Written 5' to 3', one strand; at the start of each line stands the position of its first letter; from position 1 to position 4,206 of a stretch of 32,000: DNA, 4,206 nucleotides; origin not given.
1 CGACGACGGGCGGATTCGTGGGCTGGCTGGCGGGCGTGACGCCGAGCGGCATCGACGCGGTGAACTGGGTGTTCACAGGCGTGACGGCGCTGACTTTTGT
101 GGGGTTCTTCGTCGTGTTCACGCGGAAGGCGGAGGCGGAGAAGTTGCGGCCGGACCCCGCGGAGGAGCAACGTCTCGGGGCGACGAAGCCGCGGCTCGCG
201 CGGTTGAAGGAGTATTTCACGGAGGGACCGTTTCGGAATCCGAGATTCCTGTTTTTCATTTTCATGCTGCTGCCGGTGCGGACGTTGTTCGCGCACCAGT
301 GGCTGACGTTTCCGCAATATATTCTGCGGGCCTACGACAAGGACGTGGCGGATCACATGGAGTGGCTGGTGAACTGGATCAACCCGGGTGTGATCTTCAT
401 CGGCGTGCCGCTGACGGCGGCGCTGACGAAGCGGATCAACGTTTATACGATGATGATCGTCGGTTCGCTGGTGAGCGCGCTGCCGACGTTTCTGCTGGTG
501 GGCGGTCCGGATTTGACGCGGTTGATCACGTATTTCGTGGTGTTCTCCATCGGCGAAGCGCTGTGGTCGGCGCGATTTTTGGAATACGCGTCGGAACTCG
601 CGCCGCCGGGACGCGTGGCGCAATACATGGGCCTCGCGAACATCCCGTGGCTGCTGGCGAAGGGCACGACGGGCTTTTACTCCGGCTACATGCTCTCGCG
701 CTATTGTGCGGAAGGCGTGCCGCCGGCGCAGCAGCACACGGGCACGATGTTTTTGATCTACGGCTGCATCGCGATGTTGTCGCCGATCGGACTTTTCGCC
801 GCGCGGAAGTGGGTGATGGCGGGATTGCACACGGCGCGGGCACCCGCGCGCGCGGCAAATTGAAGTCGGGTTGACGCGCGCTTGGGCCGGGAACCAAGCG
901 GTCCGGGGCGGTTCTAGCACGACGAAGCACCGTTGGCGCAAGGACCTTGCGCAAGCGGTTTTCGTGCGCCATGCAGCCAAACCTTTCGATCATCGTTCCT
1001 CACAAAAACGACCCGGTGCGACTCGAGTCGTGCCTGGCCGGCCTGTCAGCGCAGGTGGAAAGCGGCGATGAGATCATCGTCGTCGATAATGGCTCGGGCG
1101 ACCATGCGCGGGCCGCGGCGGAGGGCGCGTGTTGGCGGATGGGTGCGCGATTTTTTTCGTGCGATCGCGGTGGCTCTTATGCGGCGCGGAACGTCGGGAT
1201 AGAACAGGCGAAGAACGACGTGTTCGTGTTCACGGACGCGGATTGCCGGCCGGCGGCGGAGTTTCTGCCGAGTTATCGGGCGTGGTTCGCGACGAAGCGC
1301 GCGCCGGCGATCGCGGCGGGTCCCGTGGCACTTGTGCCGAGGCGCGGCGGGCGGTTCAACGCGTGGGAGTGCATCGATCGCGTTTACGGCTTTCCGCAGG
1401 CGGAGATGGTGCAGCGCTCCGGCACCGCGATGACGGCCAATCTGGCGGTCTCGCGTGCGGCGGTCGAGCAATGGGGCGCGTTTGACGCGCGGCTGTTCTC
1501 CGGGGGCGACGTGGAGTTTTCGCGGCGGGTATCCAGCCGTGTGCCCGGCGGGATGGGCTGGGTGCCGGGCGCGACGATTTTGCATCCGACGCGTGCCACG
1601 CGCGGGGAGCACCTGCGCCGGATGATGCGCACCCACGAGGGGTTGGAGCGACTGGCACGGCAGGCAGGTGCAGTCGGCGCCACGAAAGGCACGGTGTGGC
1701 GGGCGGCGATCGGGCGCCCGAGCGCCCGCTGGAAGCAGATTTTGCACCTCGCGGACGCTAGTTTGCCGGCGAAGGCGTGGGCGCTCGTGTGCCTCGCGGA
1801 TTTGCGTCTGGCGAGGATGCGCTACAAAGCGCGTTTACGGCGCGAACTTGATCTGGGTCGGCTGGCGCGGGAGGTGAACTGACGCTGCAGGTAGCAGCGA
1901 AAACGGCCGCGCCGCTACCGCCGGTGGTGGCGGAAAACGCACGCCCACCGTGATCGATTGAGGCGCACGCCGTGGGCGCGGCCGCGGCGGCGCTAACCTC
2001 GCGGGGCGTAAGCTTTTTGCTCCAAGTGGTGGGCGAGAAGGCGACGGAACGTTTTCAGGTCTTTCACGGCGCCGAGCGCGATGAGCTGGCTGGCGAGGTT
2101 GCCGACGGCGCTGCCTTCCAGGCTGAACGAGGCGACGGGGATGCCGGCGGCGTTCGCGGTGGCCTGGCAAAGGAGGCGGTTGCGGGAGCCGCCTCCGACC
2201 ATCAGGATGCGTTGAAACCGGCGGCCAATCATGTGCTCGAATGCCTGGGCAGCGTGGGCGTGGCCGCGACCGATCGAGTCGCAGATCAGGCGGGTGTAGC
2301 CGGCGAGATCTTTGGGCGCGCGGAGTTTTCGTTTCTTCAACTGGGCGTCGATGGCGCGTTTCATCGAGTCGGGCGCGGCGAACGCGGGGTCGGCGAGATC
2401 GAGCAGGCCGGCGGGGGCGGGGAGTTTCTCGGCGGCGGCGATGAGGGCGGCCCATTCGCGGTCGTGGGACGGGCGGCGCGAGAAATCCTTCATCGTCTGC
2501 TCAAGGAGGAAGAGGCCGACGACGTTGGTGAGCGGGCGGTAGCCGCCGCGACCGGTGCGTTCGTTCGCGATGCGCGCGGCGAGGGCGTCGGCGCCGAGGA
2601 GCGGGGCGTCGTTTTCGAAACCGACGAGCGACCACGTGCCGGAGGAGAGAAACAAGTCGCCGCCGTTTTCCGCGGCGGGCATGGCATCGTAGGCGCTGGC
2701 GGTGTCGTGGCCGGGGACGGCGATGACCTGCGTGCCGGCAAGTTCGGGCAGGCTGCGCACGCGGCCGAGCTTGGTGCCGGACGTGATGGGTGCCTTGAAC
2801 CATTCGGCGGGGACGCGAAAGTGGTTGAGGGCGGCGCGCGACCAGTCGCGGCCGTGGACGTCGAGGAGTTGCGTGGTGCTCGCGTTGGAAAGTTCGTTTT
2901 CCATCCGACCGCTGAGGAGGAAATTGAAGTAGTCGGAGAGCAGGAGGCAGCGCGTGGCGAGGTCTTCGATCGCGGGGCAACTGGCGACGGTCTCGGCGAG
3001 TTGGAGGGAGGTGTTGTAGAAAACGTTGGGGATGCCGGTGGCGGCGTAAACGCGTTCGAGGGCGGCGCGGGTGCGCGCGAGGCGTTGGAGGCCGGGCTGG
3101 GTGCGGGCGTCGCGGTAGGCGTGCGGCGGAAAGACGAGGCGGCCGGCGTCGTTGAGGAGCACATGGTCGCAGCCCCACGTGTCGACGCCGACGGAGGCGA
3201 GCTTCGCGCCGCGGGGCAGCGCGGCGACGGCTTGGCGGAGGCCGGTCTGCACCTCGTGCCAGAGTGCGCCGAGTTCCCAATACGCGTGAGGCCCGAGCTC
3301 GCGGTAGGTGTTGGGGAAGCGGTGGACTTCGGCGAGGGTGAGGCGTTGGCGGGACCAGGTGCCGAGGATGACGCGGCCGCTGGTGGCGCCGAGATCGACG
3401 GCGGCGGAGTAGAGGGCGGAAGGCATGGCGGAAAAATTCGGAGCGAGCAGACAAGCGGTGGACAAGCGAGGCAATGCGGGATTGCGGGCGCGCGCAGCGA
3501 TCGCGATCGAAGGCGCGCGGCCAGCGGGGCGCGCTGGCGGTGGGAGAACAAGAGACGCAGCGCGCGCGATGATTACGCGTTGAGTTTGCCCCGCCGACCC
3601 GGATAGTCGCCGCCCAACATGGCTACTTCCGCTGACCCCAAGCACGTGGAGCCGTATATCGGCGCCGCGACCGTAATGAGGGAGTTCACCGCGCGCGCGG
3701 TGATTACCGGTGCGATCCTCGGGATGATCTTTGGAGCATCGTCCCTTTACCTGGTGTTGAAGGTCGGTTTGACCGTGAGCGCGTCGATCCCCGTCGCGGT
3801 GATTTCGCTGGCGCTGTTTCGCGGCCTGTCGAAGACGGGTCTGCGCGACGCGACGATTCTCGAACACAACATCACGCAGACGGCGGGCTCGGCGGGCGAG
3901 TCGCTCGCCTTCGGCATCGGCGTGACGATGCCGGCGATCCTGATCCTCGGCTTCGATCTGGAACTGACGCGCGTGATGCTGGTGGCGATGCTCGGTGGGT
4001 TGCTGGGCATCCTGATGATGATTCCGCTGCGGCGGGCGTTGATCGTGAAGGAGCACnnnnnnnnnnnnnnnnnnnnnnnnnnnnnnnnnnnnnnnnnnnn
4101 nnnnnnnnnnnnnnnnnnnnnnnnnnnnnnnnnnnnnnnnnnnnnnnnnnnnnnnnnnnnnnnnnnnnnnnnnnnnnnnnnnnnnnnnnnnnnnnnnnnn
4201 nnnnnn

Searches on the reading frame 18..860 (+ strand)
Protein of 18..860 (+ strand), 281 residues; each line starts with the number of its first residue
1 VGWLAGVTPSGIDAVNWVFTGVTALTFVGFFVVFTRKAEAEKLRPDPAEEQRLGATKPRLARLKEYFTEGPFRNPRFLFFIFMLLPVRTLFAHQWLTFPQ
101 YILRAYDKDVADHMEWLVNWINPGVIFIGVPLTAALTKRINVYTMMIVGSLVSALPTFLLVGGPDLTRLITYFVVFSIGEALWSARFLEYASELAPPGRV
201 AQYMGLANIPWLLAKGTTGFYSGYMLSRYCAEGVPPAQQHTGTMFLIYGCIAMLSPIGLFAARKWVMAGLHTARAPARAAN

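Call 29: search_protein_families(library=pfam, proteins=[window:18-860:+], max_evalue=0.001)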
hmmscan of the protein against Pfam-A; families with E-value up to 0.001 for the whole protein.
window:18-860:+ (281 aa): 1 family
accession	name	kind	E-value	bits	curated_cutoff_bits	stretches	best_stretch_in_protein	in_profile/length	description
PF07690.21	MFS_1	-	4.2e-11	42.8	33.4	1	10-209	148-337/347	Major Facilitator Superfamily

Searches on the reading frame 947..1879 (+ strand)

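Call 29: search_protein_families(library=pfam, proteins=[window:947-1879:+], max_evalue=0.001)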
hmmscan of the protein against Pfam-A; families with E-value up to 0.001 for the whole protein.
window:947-1879:+ (311 aa): 3 families
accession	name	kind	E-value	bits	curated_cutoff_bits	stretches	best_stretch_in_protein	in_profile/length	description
PF00535.33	Glycos_transf_2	-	1.1e-17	65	23.3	1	14-116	1-105/168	Glycosyl transferase family 2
PF13641.12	Glyco_tranf_2_3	-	5.7e-09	36.8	27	1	11-228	1-226/230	Glycosyltransferase like family 2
PF13632.12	Glyco_trans_2_3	-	0.00077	19.8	27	1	94-228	3-138/198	Glycosyl transferase family group 2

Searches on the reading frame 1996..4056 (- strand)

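Call 29: search_protein_families(library=pfam, proteins=[window:1996-4056:-], max_evalue=0.001)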
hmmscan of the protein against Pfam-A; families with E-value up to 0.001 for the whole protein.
window:1996-4056:- (687 aa): 2 families
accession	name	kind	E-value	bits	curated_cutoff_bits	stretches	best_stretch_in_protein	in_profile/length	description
PF02782.22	FGGY_C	-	4.9e-24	85.6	27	1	469-660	2-197/198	FGGY family of carbohydrate kinases, C-terminal domain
PF00370.27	FGGY_N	-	7.1e-18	65.5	28.8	1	218-454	3-241/245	FGGY family of carbohydrate kinases, N-terminal domain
